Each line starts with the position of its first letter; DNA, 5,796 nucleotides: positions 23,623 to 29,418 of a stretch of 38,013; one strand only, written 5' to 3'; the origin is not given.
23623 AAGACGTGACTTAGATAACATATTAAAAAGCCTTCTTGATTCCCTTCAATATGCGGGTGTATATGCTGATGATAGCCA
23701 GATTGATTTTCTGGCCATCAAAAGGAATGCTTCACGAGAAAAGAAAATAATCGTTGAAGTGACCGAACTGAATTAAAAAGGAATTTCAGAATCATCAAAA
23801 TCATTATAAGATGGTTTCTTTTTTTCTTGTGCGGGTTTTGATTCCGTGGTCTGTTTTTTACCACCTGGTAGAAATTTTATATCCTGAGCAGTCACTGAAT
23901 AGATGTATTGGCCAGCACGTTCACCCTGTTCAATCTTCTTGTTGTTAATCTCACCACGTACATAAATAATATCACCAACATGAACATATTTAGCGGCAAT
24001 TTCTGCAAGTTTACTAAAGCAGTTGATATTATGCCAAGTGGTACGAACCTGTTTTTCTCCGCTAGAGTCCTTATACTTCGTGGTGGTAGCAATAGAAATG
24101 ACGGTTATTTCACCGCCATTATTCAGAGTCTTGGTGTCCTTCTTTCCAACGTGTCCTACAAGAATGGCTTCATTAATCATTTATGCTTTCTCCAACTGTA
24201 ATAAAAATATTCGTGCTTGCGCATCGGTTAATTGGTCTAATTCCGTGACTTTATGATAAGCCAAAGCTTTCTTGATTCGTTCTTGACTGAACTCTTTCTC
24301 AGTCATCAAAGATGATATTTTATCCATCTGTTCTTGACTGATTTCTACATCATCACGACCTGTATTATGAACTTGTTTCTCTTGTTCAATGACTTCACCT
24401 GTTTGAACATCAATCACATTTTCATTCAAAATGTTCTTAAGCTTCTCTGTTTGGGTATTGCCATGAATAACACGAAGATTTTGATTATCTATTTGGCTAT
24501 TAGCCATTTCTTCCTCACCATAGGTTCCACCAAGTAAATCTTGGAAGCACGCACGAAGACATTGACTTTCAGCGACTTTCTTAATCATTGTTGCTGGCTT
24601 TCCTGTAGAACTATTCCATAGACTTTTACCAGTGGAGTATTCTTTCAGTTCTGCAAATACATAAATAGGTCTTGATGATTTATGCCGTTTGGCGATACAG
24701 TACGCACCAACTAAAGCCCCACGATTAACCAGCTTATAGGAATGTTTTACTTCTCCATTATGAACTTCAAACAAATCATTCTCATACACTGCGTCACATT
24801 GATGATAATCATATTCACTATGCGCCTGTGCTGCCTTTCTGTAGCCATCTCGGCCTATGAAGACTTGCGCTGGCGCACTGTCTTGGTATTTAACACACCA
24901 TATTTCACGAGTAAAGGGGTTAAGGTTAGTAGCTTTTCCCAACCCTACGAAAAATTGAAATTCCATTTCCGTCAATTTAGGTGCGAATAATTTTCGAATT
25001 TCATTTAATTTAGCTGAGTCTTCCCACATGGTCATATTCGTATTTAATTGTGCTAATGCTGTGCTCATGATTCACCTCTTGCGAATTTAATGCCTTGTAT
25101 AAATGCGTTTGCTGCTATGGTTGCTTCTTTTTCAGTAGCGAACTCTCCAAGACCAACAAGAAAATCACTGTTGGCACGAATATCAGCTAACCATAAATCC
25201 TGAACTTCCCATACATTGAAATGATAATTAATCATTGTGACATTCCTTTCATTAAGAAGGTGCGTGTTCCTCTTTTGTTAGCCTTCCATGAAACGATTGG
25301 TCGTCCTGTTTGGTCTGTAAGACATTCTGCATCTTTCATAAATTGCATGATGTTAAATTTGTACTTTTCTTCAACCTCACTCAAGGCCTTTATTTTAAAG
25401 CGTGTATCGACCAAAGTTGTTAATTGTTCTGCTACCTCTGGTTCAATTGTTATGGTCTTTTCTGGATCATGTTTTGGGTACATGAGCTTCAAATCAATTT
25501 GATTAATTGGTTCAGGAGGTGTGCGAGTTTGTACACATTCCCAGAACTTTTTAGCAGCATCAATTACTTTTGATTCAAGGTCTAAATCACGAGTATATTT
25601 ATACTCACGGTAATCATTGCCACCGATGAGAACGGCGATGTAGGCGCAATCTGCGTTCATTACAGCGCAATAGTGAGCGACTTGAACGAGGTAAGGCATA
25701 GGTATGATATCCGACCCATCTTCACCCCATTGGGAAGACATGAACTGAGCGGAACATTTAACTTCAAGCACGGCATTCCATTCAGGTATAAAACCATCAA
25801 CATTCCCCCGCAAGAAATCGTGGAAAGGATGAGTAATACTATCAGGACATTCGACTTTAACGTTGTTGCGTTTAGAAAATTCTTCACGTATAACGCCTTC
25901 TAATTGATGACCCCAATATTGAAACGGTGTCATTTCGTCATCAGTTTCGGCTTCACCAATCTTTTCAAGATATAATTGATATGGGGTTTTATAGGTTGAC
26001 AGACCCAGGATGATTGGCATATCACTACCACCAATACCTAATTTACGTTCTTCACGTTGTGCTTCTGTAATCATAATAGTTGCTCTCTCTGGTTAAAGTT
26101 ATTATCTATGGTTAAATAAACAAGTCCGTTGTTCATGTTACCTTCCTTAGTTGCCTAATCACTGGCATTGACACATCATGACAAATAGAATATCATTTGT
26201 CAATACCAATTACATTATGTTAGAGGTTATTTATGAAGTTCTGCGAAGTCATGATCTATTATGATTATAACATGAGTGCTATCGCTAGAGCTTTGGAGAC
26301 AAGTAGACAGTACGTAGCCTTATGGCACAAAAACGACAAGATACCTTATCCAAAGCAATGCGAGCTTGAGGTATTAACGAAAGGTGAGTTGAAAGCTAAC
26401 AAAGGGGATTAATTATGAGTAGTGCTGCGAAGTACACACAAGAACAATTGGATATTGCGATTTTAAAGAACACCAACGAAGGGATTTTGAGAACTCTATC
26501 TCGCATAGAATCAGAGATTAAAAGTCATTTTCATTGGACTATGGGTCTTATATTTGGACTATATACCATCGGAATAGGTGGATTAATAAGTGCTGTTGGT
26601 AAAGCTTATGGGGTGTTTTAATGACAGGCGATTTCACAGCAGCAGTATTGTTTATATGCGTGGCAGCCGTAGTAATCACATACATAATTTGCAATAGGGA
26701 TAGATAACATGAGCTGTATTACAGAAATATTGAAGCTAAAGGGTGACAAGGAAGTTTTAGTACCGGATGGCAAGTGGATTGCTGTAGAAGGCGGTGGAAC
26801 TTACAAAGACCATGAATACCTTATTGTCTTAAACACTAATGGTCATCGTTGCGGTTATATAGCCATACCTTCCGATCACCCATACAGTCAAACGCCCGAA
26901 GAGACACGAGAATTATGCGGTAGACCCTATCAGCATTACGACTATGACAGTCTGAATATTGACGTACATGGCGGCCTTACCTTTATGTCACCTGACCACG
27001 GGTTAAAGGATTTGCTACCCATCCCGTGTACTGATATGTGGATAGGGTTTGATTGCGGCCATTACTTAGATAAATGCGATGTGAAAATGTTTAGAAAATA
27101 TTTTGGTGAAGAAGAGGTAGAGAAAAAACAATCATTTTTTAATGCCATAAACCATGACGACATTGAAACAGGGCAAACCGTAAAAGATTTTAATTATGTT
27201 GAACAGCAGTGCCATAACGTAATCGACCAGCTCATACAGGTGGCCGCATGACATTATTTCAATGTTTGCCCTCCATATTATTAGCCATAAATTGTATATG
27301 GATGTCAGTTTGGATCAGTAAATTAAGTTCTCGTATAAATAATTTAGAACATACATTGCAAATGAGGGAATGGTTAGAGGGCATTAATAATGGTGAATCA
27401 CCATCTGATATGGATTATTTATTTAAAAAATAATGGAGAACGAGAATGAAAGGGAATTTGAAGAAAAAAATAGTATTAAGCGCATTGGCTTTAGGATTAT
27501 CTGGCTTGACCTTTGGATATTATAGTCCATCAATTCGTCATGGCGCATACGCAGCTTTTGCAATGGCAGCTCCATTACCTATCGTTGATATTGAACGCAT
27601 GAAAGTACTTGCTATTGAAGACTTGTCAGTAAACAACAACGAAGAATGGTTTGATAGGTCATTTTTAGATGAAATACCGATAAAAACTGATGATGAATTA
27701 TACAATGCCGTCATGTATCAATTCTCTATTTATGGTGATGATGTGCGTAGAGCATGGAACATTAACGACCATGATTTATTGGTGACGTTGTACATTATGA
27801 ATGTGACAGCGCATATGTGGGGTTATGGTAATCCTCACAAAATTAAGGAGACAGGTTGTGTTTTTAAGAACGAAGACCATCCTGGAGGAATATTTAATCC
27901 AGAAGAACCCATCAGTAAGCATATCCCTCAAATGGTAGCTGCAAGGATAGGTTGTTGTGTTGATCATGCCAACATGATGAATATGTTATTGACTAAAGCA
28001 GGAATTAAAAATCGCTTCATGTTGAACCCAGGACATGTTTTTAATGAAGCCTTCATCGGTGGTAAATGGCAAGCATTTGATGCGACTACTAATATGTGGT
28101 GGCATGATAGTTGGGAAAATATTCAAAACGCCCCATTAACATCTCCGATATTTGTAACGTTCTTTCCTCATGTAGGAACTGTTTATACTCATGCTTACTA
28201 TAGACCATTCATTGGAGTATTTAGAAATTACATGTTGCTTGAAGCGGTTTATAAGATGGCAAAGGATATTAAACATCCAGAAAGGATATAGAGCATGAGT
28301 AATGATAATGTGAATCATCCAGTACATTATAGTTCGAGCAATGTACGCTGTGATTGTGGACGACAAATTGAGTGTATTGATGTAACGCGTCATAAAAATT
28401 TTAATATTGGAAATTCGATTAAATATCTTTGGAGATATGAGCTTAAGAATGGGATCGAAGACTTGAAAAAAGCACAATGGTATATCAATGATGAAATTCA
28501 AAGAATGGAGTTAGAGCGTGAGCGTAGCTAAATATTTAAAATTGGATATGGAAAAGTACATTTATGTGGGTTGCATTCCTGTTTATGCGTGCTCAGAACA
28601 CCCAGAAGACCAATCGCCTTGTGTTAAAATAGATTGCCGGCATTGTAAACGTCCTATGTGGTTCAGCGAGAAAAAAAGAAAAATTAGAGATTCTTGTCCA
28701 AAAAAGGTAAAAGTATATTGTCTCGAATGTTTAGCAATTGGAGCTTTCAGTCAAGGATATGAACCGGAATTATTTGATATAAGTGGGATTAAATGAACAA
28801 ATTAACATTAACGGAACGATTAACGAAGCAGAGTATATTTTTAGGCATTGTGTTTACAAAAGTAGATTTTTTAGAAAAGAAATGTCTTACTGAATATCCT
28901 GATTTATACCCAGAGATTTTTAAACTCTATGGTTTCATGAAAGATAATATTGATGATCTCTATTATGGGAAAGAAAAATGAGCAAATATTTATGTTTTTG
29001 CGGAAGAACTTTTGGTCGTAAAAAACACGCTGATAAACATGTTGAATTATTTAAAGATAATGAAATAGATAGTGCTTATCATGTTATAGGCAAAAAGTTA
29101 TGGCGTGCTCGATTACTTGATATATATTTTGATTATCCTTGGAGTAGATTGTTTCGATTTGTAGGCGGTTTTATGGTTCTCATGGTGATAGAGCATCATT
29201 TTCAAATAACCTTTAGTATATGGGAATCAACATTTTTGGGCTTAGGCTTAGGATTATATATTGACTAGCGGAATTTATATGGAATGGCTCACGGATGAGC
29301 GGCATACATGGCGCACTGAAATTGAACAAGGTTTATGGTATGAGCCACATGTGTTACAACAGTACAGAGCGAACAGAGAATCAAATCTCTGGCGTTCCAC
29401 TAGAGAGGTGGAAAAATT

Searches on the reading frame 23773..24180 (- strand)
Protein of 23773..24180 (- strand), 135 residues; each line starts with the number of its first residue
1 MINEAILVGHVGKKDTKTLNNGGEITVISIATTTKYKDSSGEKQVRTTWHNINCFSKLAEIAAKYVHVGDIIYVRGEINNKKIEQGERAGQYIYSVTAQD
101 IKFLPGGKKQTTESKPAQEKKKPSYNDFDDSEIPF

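Call 68: search_protein_families(library=pfam, proteins=[window:23773-24180:-], max_evalue=0.01)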
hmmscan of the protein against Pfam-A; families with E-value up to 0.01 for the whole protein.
window:23773-24180:- (135 aa): 1 family
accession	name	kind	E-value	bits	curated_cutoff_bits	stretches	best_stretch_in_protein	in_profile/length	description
PF00436.31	SSB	-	4.6e-22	78.5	26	1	2-104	1-104/104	Single-strand binding protein family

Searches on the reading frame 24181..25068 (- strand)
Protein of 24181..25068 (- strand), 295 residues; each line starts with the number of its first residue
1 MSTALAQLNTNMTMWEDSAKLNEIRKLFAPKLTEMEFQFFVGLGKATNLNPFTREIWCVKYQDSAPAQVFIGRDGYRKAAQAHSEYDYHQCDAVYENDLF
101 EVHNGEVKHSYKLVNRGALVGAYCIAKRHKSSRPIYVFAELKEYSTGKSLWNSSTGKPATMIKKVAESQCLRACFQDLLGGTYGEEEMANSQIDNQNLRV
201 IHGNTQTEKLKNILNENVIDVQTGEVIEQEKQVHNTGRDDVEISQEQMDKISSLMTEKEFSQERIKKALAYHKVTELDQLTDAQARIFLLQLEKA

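Call 68: search_protein_families(library=pfam, proteins=[window:24181-25068:-], max_evalue=0.01)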
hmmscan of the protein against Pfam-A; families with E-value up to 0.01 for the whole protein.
window:24181-25068:- (295 aa): 1 family
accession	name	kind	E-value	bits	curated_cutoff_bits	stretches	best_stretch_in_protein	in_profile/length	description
PF03837.19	RecT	-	2.5e-31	109.2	24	1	20-195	7-192/198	RecT family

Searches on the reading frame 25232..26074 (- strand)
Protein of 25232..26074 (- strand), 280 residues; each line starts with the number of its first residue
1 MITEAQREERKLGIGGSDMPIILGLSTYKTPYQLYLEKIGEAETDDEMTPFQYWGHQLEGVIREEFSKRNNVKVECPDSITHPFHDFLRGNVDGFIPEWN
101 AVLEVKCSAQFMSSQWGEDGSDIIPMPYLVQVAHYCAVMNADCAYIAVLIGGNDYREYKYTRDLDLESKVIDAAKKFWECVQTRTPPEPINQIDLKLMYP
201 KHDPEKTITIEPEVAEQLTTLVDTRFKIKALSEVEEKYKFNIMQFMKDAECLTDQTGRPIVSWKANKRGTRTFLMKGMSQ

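Call 68: search_protein_families(library=pfam, proteins=[window:25232-26074:-], max_evalue=0.01)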
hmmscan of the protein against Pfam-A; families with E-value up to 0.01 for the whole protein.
window:25232-26074:- (280 aa): 1 family
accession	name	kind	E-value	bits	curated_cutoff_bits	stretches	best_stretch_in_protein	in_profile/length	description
PF09588.16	YqaJ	-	2.8e-27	96.3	22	1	9-140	5-148/150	YqaJ-like viral recombinase domain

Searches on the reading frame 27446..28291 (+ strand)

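Call 68: search_protein_families(library=pfam, proteins=[window:27446-28291:+], max_evalue=0.01)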
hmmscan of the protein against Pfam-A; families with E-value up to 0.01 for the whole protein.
window:27446-28291:+ (281 aa): 1 family
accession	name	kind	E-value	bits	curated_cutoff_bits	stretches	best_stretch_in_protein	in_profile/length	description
PF01841.26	Transglut_core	-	8.4e-05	23.2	23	1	158-213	41-108/108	Transglutaminase-like superfamily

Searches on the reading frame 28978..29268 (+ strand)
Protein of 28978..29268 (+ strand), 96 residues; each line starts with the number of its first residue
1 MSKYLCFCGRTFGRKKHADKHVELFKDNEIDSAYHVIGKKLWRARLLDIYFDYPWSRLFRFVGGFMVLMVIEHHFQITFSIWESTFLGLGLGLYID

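Call 68: search_protein_families(library=pfam, proteins=[window:28978-29268:+], max_evalue=0.01)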
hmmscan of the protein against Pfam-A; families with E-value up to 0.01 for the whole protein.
window:28978-29268:+ (96 aa): 1 family
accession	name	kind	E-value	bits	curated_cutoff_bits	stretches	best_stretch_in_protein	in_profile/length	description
PF23118.1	zf-C2H2_STOP2_C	-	0.00047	20.3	27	1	3-26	1-24/30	STOP2-like, C2H2-type zinc finger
